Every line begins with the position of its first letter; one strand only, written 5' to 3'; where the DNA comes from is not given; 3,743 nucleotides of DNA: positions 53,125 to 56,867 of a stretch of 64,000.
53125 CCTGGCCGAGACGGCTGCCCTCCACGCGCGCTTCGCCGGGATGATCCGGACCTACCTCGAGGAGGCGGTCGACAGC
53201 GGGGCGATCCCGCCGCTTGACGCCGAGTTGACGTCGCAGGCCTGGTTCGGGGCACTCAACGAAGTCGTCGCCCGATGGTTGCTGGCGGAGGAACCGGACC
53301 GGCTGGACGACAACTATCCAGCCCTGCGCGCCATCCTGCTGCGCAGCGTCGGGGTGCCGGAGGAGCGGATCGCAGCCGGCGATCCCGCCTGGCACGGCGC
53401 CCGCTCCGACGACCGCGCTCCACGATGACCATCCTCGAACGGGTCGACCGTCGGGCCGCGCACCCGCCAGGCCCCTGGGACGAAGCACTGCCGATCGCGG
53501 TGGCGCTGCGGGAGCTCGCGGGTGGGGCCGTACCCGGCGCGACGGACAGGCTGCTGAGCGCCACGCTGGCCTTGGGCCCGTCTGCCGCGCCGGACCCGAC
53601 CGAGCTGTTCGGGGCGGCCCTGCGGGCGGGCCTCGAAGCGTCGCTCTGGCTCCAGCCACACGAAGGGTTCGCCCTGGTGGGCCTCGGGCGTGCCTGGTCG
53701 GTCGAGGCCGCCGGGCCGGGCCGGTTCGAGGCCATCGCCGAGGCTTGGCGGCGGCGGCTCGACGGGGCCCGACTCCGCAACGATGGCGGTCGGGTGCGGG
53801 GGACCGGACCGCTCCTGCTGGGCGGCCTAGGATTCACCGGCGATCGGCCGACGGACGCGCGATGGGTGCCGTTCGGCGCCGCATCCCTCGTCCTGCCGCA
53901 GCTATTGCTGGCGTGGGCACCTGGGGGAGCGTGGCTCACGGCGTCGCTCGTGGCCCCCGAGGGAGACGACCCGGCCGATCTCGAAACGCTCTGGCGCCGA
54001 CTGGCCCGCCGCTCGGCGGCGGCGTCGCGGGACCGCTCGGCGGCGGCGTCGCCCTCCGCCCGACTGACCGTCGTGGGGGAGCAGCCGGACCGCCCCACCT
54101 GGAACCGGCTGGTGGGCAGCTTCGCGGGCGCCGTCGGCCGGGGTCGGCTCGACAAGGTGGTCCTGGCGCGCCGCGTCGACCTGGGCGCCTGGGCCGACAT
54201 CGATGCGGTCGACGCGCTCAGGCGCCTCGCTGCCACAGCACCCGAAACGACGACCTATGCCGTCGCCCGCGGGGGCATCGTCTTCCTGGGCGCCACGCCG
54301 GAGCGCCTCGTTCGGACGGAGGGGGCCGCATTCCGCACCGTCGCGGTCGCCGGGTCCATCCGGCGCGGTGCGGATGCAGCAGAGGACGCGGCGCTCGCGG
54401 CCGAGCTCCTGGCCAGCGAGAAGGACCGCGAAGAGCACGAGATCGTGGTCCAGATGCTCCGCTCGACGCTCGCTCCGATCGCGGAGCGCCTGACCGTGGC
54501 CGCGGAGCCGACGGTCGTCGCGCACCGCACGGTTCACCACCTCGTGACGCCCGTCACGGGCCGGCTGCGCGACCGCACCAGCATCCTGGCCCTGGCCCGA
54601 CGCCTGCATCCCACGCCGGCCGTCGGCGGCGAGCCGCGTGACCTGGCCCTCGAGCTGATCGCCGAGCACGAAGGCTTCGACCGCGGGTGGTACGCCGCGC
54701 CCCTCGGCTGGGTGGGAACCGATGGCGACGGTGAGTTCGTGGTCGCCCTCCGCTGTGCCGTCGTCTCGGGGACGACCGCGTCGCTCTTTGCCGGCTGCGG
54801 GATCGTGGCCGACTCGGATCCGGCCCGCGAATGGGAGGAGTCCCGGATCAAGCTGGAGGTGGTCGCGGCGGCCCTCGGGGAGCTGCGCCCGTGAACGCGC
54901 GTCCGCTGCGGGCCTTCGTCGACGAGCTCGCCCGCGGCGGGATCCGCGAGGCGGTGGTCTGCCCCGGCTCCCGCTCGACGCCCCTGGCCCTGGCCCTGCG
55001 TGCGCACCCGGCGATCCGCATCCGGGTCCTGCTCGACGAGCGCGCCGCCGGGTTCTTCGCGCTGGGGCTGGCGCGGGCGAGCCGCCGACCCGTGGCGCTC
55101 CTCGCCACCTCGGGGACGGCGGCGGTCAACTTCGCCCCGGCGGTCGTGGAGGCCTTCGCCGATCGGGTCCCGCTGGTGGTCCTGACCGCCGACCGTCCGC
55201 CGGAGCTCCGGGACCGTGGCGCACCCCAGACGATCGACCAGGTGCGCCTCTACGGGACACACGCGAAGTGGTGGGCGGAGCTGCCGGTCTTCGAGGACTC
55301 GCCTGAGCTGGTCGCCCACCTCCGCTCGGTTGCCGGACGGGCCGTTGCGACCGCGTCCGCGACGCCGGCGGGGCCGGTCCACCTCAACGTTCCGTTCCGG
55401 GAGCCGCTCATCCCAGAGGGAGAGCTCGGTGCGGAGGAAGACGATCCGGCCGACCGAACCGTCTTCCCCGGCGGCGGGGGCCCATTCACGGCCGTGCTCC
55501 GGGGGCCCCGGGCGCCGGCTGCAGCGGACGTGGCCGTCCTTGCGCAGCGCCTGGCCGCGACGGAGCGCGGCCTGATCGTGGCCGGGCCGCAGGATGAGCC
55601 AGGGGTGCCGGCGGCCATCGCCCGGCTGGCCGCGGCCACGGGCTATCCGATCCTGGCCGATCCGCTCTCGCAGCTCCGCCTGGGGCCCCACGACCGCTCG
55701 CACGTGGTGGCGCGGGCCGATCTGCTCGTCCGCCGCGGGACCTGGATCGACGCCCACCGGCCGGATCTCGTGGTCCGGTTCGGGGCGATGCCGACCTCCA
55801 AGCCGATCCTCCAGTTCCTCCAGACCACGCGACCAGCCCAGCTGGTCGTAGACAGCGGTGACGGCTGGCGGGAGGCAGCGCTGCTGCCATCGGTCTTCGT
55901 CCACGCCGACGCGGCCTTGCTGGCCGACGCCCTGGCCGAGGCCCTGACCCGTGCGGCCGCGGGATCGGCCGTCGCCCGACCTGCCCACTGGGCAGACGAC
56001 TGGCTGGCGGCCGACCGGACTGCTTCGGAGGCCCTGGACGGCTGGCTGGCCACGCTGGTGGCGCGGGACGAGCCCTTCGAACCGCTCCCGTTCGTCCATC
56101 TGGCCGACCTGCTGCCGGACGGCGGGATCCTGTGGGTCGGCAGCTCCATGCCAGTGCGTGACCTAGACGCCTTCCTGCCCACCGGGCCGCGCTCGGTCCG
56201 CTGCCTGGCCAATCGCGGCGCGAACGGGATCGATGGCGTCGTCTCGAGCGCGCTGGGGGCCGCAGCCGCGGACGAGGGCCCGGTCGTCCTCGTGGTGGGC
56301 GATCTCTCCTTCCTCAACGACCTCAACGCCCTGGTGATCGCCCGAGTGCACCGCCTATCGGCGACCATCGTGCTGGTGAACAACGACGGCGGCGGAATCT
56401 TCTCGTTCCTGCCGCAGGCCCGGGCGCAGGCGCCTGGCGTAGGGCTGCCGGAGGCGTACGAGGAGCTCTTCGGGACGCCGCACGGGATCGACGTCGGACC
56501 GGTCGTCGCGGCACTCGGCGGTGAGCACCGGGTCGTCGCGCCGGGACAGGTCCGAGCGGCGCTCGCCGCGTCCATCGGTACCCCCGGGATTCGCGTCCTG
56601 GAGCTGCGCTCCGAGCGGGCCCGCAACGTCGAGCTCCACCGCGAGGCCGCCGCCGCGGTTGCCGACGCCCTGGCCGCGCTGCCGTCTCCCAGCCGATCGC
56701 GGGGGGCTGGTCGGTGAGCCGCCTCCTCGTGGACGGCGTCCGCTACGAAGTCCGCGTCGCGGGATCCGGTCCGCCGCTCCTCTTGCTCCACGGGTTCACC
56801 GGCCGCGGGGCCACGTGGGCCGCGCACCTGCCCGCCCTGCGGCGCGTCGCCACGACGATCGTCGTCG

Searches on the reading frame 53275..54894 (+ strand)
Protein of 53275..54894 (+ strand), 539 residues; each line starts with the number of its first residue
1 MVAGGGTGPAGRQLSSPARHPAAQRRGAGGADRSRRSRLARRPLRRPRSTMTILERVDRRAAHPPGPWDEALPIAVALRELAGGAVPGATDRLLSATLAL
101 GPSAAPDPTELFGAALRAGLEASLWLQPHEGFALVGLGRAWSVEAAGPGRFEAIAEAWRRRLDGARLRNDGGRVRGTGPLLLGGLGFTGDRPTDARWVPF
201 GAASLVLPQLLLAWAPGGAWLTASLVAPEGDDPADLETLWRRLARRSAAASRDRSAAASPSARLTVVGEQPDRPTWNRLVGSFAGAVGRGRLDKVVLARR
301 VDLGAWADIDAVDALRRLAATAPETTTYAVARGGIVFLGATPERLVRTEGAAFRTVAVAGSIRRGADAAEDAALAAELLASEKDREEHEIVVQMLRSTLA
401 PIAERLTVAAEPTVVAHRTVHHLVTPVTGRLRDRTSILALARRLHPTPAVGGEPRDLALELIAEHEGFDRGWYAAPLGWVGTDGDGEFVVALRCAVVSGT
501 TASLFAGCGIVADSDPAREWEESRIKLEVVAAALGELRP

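Call 5: search_protein_families(library=pfam, proteins=[window:53275-54894:+], max_evalue=0.001)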
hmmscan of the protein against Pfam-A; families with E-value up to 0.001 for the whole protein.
window:53275-54894:+ (539 aa): 1 family
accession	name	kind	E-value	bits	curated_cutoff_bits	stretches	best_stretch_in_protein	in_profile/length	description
PF00425.24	Chorismate_bind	-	4.7e-77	259.5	27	1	274-526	3-257/257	chorismate binding enzyme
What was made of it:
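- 53425..54894 (+): menF, isochorismate synthase. Pfam Chorismate_bind (call 5).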

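Call 6: search_protein_families(library=ncbifam, proteins=[window:53275-54894:+], max_evalue=0.001)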
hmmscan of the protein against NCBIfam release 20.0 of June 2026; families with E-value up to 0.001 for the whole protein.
window:53275-54894:+ (539 aa): 26 families (the best 25 are shown)
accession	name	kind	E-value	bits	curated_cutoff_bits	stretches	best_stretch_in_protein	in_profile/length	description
NF005459.0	PRK07054.1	equivalog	7.3e-111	371.6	475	1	104-535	36-457/476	isochorismate synthase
TIGR00543.1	isochor_syn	subfamily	7.5e-95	318.1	224.75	1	181-532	3-347/349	isochorismate synthase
NF005380.0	PRK06923.1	equivalog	2.3e-64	218.1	486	1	267-535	115-390/399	isochorismate synthase DhbC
NF011591.0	PRK15016.1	equivalog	1.3e-63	215.4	624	1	240-533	94-387/391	isochorismate synthase EntC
TIGR01820.1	TrpE-arch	equivalog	1.4e-48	166.3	512.05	1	257-535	170-449/449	anthranilate synthase component I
TIGR01824.1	PabB-clade2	equivalog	8.3e-48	163.5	408.55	1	230-528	52-353/355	aminodeoxychorismate synthase, component I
TIGR00564.1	trpE_most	equivalog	1.9e-46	159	517.7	1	252-530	171-450/455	anthranilate synthase component I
NF011588.0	PRK15012.1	equivalog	1.6e-44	152.5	488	1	256-524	150-418/431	isochorismate synthase MenF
TIGR00553.1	pabB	equivalog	1.2e-38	133.1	328.4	1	246-528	45-327/329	aminodeoxychorismate synthase component I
NF010086.0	PRK13571.1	equivalog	1.6e-38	132.5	693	1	259-533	216-496/510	anthranilate synthase component I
NF006563.0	PRK09070.1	equivalog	9.9e-38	129.9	514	1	280-534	189-444/447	aminodeoxychorismate synthase component I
NF010089.0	PRK13574.1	equivalog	4.8e-37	127.9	527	1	261-535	145-419/421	anthranilate synthase component I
NF005698.0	PRK07508.1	equivalog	1.1e-36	126.2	452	1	249-529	92-374/383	aminodeoxychorismate synthase component I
NF010087.0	PRK13572.1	equivalog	4.1e-29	101.5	580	1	266-535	165-432/435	anthranilate synthase component I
NF004610.0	PRK05940.1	equivalog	8.4e-29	100.6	568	1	338-537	256-462/467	anthranilate synthase component I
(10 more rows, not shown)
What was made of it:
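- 53425..54894 (+): TIGR00543 scores 318 bits against a cutoff of 224.75 (call 6).
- Checked: The rest of the operon is also as described (calls 5, 6): MenF 53425-54894, MenD 54891-56717, MenH 56714-57598, MenB 57599-58423, MenA 58420-59352 and MenC 59394-60470.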

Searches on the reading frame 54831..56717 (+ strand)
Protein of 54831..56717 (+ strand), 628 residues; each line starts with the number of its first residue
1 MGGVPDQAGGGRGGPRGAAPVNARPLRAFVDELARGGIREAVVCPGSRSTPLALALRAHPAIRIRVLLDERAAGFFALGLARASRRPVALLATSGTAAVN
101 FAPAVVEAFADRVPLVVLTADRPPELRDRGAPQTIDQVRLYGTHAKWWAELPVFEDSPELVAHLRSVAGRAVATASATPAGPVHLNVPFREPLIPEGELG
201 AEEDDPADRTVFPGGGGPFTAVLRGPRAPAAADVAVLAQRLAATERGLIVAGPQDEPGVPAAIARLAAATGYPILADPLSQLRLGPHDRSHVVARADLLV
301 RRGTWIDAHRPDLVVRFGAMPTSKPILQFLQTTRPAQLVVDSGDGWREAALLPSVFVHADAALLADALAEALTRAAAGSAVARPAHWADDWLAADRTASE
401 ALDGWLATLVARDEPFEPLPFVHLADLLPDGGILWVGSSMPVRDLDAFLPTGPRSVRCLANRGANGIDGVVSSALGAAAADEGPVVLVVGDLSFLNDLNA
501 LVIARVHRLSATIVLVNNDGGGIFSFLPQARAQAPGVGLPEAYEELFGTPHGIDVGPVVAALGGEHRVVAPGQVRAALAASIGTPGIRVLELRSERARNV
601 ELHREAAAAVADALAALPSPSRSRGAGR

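Call 5: search_protein_families(library=pfam, proteins=[window:54831-56717:+], max_evalue=0.001)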
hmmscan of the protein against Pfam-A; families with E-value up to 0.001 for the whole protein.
window:54831-56717:+ (628 aa): 3 families
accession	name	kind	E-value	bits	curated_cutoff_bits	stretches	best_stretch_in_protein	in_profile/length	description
PF02776.23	TPP_enzyme_N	-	1e-24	87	26.8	1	28-139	6-118/119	Thiamine pyrophosphate enzyme, N-terminal TPP binding domain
PF16582.11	TPP_enzyme_M_2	-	2.8e-09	37.5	30.1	1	244-344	38-132/208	Middle domain of thiamine pyrophosphate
PF02775.26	TPP_enzyme_C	-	1.8e-08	34.7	21.9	1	471-591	34-150/151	Thiamine pyrophosphate enzyme, C-terminal TPP binding domain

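Call 6: search_protein_families(library=ncbifam, proteins=[window:54831-56717:+], max_evalue=0.001)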
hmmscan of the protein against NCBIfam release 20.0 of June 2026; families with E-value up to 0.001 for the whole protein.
window:54831-56717:+ (628 aa): 35 families (the best 25 are shown)
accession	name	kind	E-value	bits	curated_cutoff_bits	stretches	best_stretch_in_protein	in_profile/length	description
TIGR00173.1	menD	equivalog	5.1e-135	451.1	244.2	1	27-480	4-435/435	2-succinyl-5-enolpyruvyl-6-hydroxy-3-cyclohexene-1-carboxylic-acid synthase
NF006052.0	PRK08199.1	subfamily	6e-22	77.6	539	1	27-519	12-470/559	thiamine pyrophosphate protein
NF006016.1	PRK08155.1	equivalog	7.9e-17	60.9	870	1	30-188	10-161/554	acetolactate synthase large subunit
NF004772.0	PRK06112.1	subfamily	2.2e-16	59.3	673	1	47-526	34-496/578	acetolactate synthase catalytic subunit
NF008431.0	PRK11269.1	equivalog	2.4e-14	52.7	791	1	25-189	6-164/591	glyoxylate carboligase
TIGR00118.1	acolac_lg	equivalog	1.7e-13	49.9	538.35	1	29-188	7-158/557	biosynthetic-type acetolactate synthase large subunit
NF005712.0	PRK07524.1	subfamily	9.7e-13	47.4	500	1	30-253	10-211/536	5-guanidino-2-oxopentanoate decarboxylase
NF006524.0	PRK08978.1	equivalog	1.5e-12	46.6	738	1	29-188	7-158/548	acetolactate synthase 2 catalytic subunit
NF006187.0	PRK08322.1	equivalog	1.6e-11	43.4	509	1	29-188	8-159/548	acetolactate synthase large subunit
NF004919.0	PRK06276.1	equivalog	3.4e-11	42.2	866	1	28-189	6-159/582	acetolactate synthase large subunit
NF006122.0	PRK08266.1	subfamily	1.7e-10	40.1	571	1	28-189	9-167/543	hypothetical protein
TIGR01504.1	glyox_carbo_lig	equivalog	1.4e-09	37.1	711.2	1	25-189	5-163/589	glyoxylate carboligase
NF006581.0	PRK09107.1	equivalog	1.5e-09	36.7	974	1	32-188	20-169/595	acetolactate synthase 3 large subunit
NF006203.0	PRK08327.1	equivalog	2e-09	36.5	456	1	27-276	13-255/571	thiamine pyrophosphate-requiring protein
NF006378.0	PRK08617.1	equivalog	5.3e-09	34.9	510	1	29-169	14-153/556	acetolactate synthase AlsS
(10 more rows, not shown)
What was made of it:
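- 54891..56717 (+): menD, SEPHCHC synthase. TIGR00173 scores 451 bits against a cutoff of 244.2 (call 6).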
